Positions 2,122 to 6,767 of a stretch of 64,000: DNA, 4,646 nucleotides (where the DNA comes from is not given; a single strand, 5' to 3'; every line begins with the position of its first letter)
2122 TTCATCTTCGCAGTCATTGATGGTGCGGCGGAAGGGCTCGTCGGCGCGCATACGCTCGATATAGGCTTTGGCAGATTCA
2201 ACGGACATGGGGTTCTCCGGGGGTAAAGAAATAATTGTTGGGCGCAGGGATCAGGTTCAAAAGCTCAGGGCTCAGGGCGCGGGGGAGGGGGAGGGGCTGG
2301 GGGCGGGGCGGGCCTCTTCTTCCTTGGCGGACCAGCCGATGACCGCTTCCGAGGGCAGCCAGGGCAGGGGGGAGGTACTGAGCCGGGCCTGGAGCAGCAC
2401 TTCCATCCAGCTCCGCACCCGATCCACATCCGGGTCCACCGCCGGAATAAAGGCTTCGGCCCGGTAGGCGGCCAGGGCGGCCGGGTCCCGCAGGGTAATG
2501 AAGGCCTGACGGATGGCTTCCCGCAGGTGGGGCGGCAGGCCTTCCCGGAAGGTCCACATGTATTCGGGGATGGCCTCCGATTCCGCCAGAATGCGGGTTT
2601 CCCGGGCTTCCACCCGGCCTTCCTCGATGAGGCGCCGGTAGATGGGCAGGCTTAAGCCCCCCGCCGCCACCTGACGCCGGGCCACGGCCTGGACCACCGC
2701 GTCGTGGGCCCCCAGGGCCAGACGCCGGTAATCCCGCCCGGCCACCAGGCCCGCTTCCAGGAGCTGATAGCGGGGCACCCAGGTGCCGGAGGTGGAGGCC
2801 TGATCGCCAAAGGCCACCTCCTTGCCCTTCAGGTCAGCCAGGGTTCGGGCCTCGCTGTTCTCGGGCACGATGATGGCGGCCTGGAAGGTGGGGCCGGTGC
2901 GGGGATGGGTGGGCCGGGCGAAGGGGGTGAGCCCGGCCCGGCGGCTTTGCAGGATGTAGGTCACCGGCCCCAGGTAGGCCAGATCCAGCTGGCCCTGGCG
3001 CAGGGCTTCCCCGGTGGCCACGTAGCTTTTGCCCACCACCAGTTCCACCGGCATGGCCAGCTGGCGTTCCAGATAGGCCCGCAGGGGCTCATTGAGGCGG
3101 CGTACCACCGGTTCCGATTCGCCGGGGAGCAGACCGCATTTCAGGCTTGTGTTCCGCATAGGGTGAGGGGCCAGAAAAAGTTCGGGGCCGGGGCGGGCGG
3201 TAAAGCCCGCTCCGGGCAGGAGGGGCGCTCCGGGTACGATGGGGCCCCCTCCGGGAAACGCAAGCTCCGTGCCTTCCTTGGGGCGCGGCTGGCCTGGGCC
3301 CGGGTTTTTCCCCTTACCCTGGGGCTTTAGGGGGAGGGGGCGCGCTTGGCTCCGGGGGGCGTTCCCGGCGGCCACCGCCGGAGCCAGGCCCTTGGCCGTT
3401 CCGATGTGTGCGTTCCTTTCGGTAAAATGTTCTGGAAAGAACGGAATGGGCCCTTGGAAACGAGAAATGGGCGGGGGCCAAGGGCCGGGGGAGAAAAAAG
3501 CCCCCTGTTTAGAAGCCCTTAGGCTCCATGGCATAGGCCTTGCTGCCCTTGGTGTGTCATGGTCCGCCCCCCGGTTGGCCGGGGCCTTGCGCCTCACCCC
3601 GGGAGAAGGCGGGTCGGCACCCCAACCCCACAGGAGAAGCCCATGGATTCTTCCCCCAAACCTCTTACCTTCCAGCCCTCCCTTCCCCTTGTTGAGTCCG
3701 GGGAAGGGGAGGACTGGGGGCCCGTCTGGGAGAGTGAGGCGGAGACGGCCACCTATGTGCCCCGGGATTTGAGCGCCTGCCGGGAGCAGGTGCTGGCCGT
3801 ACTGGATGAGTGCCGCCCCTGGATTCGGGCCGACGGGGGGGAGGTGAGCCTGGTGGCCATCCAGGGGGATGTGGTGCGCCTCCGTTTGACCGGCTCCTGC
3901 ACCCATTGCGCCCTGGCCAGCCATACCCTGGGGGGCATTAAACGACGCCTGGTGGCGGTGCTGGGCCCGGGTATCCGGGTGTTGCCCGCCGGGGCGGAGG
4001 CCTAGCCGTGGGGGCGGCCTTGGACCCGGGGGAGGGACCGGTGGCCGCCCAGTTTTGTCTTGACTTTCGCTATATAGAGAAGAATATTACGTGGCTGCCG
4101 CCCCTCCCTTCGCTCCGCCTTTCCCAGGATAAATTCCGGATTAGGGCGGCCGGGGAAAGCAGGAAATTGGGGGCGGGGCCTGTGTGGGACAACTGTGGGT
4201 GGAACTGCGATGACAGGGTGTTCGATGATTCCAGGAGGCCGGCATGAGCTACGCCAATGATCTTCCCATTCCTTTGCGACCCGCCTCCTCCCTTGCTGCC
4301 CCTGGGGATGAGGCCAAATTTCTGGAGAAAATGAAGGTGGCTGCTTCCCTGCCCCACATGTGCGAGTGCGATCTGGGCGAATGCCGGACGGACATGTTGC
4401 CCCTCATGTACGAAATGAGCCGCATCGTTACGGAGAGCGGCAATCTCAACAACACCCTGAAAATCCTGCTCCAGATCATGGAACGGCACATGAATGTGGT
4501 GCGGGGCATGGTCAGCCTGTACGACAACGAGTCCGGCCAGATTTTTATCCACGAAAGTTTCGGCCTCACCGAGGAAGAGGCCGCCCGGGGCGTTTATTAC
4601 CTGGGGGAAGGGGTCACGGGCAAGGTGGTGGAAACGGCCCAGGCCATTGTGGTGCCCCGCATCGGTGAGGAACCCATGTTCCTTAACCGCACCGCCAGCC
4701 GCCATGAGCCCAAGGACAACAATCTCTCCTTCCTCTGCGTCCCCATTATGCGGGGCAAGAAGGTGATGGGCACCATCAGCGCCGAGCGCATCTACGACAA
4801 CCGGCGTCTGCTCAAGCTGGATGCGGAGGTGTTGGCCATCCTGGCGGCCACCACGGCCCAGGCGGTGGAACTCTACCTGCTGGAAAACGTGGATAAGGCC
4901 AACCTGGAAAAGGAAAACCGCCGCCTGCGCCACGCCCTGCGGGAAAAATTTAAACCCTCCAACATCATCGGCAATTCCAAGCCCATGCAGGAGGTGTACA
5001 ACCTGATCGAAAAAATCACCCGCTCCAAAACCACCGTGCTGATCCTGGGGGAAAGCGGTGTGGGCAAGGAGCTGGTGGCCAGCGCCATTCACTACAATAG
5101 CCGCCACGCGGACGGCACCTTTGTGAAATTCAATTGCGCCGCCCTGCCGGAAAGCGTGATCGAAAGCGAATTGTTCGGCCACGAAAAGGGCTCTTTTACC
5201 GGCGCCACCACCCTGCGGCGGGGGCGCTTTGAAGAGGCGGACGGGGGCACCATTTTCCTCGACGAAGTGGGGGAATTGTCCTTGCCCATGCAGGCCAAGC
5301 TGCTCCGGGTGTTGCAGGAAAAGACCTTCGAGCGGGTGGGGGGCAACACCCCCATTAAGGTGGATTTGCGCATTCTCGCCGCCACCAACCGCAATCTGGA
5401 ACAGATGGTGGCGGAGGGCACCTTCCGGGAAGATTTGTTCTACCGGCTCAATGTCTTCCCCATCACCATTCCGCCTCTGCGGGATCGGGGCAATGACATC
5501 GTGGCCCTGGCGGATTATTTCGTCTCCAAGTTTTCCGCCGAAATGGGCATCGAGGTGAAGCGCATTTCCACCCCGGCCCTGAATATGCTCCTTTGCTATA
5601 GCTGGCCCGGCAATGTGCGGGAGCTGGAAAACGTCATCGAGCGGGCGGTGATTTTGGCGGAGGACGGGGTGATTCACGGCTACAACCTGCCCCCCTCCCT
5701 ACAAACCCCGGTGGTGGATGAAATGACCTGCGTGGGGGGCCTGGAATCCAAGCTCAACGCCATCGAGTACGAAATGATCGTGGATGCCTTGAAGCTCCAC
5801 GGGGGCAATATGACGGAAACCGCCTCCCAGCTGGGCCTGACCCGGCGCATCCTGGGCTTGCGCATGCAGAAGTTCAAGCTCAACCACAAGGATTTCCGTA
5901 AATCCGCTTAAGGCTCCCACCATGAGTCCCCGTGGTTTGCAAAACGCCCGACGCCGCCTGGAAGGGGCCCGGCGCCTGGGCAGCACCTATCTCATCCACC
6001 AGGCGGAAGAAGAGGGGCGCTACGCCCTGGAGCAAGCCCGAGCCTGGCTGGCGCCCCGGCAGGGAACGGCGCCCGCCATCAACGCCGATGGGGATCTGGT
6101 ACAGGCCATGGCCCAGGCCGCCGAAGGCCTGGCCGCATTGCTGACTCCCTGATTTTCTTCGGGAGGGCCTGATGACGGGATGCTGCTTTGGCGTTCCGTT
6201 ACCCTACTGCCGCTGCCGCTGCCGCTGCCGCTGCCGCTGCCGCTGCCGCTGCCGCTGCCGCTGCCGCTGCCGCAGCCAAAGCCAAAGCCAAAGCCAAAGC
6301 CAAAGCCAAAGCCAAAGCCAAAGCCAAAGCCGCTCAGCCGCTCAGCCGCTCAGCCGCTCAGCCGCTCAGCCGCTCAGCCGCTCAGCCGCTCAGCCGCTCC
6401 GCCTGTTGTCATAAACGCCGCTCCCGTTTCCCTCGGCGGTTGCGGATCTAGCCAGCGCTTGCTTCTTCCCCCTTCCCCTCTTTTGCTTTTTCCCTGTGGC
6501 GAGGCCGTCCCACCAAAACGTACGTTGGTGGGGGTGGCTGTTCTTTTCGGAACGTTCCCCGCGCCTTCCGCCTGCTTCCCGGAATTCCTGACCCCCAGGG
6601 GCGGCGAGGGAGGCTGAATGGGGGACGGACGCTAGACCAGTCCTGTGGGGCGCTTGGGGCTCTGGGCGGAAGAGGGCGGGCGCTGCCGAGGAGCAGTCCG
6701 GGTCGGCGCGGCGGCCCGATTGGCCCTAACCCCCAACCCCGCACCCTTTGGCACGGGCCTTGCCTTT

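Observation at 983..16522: Vanadium-nitrogenase system (vnfH, U, A, ENX, DGK) in a betaproteobacterial, Rhodocyclaceae-like chromosome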

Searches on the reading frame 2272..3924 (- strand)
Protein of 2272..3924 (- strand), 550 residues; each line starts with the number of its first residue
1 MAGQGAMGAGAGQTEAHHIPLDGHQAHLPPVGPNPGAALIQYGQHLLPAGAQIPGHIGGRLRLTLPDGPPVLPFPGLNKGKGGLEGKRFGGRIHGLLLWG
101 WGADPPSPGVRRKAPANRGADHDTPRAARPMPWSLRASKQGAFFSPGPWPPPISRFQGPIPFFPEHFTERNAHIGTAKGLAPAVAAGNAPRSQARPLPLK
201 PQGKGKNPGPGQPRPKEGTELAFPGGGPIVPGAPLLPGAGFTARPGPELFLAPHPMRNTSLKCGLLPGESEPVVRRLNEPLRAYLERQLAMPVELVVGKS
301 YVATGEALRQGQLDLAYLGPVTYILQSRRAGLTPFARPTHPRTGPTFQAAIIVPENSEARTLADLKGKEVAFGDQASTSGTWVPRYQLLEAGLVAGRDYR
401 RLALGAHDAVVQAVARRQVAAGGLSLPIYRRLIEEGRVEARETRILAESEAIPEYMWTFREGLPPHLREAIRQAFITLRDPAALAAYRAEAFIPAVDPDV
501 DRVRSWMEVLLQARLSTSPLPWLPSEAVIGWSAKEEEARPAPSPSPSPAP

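Call 3: search_protein_families(library=ncbifam, proteins=[window:2272-3924:-])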
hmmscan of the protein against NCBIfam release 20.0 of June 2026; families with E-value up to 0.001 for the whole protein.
window:2272-3924:- (550 aa): 7 families
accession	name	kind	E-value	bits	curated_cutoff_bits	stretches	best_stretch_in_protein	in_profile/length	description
TIGR01098.1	3A0109s03R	subfamily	1.5e-62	211.4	112.05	1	258-478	30-253/253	phosphate/phosphite/phosphonate ABC transporter substrate-binding protein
TIGR03431.1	PhnD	equivalog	6.8e-42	143.8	261.1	1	259-486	27-257/288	phosphonate ABC transporter substrate-binding protein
TIGR04553.1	ABC_peri_selen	hypoth_equivalog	2.5e-37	128.7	250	1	262-504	3-256/266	putative selenate ABC transporter substrate-binding protein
TIGR01728.1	SsuA_fam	subfamily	2.6e-10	40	163.5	1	286-441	24-175/290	aliphatic sulfonate ABC transporter substrate-binding protein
NF049985.1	SBP_like_Rv1680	exception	8.1e-06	25.7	400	1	274-395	14-133/268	Rv1680 family SBP-like protein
NF008588.0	PRK11553.1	subfamily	6.8e-05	22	299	1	306-438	71-196/319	aliphatic sulfonate ABC transporter substrate-binding protein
TIGR02122.1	TRAP_TAXI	subfamily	0.00021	20.2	84.35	1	350-392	124-164/320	TAXI family TRAP transporter solute-binding subunit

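Call 5: search_protein_families(library=pfam, proteins=[window:2272-3924:-], max_evalue=0.01)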
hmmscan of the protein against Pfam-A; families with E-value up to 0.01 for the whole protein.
window:2272-3924:- (550 aa): 1 family
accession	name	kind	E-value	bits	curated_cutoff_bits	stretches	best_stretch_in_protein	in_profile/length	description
PF12974.12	Phosphonate-bd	-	5.7e-65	219.5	27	1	264-498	2-240/242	ABC transporter, phosphonate, periplasmic substrate-binding protein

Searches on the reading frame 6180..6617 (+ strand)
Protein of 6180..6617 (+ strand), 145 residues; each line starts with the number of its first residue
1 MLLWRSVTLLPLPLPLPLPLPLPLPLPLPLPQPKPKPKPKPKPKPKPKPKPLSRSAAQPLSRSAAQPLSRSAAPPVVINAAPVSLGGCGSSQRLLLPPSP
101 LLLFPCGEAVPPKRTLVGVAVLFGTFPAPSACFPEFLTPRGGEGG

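Call 3: search_protein_families(library=ncbifam, proteins=[window:6180-6617:+])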
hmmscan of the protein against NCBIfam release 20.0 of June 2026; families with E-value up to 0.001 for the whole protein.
window:6180-6617:+ (145 aa): 1 family
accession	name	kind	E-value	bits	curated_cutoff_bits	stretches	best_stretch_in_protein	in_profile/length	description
NF008084.0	PRK10819.1-5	equivalog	1.2e-05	25.3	315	1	13-84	75-151/249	TonB system transport protein TonB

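Call 5: search_protein_families(library=pfam, proteins=[window:6180-6617:+], max_evalue=0.01)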
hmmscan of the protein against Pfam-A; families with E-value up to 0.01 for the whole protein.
window:6180-6617:+ (145 aa): 0 families
